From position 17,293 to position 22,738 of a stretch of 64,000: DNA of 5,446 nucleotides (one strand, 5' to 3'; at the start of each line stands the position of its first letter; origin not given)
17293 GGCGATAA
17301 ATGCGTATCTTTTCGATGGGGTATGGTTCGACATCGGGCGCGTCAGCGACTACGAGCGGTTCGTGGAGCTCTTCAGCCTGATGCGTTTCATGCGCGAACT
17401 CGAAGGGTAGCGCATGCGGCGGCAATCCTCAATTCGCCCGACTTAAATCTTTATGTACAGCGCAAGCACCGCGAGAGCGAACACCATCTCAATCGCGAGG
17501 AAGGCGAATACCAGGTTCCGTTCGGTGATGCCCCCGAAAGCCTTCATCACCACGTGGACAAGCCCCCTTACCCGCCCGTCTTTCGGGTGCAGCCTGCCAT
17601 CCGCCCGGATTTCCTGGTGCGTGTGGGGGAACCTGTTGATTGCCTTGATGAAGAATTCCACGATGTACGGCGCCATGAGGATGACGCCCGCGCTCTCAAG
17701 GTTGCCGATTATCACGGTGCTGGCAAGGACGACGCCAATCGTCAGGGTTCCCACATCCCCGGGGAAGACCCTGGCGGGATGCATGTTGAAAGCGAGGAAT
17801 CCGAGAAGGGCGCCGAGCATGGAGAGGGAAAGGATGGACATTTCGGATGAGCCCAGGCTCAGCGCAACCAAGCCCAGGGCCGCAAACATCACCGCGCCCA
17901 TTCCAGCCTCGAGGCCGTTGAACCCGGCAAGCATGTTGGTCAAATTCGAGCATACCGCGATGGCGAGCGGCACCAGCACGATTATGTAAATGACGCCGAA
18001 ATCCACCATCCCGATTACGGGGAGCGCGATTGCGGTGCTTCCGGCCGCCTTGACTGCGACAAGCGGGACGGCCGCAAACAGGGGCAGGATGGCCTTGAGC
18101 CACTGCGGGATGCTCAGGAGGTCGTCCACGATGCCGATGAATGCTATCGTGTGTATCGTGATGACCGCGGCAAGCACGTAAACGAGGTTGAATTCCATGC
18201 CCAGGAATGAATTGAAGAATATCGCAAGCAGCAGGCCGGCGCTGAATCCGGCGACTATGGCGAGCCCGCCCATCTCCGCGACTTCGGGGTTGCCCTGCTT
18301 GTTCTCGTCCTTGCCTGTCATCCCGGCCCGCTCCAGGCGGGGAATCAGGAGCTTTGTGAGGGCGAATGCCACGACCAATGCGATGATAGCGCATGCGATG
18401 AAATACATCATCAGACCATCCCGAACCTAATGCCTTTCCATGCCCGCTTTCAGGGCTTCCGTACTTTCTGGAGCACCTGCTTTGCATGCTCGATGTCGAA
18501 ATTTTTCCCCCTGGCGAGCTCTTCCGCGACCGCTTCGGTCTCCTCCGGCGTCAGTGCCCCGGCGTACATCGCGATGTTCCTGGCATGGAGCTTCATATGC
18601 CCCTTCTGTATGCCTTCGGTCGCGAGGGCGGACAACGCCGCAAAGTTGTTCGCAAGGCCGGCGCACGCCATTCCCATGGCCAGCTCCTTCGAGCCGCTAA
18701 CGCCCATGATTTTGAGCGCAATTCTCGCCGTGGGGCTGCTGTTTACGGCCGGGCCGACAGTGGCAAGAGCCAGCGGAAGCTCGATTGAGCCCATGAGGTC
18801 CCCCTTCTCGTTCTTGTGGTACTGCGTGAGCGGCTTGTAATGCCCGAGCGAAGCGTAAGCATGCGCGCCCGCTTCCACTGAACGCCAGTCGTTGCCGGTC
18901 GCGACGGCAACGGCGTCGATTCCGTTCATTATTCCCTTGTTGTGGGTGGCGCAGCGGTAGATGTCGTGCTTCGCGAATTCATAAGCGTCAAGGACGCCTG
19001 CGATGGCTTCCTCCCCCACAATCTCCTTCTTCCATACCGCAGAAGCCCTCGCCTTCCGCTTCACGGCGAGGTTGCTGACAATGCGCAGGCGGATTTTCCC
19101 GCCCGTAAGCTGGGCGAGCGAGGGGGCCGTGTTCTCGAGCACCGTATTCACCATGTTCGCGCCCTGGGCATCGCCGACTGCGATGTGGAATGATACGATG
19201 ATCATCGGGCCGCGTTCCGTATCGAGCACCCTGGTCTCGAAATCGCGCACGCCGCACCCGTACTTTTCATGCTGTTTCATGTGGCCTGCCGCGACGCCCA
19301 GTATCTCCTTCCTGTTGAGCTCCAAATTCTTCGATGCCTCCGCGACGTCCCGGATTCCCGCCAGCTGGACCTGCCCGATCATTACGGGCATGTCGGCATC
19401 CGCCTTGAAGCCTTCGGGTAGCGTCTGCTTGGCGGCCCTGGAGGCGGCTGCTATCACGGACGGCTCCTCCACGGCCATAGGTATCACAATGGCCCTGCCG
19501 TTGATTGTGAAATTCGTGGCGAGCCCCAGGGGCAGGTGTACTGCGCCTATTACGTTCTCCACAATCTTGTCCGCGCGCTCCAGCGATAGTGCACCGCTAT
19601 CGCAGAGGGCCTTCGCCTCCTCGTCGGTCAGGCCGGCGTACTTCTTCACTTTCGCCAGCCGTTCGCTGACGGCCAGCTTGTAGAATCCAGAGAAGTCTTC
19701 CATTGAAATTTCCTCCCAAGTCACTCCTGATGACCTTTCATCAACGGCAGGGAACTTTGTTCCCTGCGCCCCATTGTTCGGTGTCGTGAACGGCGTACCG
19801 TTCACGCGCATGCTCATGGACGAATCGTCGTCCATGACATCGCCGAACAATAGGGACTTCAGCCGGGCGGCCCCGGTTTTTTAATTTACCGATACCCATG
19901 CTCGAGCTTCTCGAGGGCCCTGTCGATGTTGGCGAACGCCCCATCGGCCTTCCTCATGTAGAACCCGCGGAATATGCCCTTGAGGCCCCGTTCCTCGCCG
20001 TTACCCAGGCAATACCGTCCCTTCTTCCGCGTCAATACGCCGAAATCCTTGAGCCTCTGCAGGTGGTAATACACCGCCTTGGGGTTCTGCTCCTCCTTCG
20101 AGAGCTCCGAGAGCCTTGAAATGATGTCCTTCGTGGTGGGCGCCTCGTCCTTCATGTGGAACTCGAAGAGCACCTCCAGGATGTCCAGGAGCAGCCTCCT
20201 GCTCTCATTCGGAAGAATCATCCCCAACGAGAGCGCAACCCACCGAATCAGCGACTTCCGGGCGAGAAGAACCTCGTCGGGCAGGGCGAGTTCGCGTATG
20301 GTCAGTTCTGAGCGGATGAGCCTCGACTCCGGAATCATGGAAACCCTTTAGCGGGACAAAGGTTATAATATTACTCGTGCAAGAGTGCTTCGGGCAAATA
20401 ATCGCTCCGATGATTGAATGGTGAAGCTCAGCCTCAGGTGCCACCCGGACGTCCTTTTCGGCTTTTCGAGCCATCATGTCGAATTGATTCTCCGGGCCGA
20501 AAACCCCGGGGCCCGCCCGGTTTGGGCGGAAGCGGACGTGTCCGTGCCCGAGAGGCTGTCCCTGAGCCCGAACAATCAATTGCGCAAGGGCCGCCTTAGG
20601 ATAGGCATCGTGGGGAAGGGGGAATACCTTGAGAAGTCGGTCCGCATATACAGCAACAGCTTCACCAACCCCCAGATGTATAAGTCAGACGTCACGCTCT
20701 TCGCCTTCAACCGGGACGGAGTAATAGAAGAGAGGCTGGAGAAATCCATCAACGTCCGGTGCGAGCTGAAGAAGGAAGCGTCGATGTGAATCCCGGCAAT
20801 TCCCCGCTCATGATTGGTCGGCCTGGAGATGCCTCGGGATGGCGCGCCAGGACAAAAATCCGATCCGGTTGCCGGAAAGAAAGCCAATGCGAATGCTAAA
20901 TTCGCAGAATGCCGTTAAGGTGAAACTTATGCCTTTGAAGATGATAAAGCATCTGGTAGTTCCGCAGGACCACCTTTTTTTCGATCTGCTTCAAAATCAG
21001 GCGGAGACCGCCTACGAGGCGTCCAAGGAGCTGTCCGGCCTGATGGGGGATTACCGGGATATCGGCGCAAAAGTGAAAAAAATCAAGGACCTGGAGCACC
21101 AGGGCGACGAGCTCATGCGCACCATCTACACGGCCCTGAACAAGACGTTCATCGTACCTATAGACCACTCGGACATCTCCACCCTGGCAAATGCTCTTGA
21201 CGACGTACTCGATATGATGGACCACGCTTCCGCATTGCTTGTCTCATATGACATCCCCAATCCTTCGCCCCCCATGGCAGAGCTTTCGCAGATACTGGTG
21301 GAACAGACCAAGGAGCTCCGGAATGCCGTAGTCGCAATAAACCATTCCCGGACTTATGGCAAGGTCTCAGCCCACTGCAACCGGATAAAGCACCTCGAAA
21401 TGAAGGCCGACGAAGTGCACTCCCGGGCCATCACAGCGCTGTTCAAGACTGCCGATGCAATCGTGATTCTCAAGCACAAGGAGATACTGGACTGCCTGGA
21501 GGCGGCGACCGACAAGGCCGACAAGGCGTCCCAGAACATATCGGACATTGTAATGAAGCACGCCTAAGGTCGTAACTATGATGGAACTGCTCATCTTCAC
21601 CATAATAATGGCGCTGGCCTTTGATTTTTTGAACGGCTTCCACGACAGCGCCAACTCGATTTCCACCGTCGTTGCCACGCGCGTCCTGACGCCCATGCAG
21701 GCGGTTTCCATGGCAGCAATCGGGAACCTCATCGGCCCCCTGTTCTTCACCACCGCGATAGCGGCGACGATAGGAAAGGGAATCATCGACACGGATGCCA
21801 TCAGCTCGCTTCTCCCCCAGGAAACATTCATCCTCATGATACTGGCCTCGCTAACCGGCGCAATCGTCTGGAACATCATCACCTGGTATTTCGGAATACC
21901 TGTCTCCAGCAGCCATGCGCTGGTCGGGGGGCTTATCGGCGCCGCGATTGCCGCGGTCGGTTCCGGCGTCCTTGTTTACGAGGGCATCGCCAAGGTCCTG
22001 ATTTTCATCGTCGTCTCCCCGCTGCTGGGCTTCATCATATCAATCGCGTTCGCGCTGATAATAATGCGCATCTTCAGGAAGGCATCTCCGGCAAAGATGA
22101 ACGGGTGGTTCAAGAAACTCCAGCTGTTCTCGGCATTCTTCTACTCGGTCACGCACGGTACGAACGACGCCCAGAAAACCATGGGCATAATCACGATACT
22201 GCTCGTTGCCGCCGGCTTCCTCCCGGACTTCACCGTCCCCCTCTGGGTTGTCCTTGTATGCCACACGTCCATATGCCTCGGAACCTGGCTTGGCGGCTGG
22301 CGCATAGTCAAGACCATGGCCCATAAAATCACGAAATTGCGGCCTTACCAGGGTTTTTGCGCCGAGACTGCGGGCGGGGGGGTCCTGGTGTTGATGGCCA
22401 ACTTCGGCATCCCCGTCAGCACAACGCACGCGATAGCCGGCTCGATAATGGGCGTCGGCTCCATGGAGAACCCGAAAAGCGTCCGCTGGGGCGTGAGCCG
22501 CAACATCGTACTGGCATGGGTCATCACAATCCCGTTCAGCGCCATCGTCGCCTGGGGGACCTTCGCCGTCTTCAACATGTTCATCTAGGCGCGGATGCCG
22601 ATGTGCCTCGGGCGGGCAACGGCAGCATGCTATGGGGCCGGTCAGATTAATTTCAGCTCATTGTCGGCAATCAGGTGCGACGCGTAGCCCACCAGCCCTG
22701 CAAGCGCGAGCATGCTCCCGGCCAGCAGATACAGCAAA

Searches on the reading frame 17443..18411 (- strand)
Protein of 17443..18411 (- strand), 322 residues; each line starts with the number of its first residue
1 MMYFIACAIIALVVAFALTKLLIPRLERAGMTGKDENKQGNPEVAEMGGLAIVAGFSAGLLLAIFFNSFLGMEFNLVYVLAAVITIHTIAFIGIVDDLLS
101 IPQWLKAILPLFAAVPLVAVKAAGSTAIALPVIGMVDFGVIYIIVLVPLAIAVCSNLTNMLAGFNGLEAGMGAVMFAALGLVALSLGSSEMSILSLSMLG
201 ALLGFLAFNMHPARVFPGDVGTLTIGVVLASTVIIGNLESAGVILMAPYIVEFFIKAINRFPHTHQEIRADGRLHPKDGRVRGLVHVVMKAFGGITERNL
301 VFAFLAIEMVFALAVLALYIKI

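Call 43: search_protein_families(library=pfam, proteins=[window:17443-18411:-], max_evalue=0.001)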
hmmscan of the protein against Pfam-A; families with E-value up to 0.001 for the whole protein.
window:17443-18411:- (322 aa): 1 family
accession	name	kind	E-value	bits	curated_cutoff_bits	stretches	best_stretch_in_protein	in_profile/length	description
PF00953.26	Glycos_transf_4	-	2.6e-36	125.5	27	1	80-236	2-159/160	Glycosyl transferase family 4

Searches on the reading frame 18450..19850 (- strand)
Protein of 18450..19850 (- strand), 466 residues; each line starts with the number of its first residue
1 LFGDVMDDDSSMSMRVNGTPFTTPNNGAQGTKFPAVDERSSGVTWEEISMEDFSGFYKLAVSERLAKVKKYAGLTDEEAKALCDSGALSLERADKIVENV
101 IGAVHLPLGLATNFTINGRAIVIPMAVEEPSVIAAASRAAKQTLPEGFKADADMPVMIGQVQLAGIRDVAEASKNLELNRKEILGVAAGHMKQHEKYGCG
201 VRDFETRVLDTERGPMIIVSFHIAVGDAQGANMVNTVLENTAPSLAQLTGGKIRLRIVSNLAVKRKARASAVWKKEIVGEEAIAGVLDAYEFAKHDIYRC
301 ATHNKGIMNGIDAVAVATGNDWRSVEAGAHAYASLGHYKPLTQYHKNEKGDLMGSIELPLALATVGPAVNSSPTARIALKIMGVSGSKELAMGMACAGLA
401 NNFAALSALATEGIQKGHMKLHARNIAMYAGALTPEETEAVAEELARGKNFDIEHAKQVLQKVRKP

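Call 43: search_protein_families(library=pfam, proteins=[window:18450-19850:-], max_evalue=0.001)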
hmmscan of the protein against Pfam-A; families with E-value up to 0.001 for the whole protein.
window:18450-19850:- (466 aa): 1 family
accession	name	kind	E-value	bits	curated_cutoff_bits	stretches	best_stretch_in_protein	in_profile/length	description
PF00368.23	HMG-CoA_red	-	8.3e-96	321.6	27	1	60-423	1-368/368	Hydroxymethylglutaryl-coenzyme A reductase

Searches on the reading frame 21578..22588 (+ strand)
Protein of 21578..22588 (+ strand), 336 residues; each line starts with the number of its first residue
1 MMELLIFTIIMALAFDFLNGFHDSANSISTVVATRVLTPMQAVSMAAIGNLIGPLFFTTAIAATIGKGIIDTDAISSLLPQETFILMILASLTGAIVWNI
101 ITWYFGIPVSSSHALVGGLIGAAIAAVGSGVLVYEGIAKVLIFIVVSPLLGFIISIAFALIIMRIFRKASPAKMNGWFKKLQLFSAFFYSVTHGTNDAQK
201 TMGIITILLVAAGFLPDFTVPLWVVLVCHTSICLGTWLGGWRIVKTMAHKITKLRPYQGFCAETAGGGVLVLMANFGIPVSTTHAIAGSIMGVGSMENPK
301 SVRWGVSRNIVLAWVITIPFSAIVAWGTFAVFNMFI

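Call 43: search_protein_families(library=pfam, proteins=[window:21578-22588:+], max_evalue=0.001)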
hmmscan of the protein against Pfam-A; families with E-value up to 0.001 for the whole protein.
window:21578-22588:+ (336 aa): 1 family
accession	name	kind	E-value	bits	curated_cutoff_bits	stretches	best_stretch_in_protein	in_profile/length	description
PF01384.25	PHO4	-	1.7e-96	323.7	33.7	1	19-325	1-350/350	Phosphate transporter family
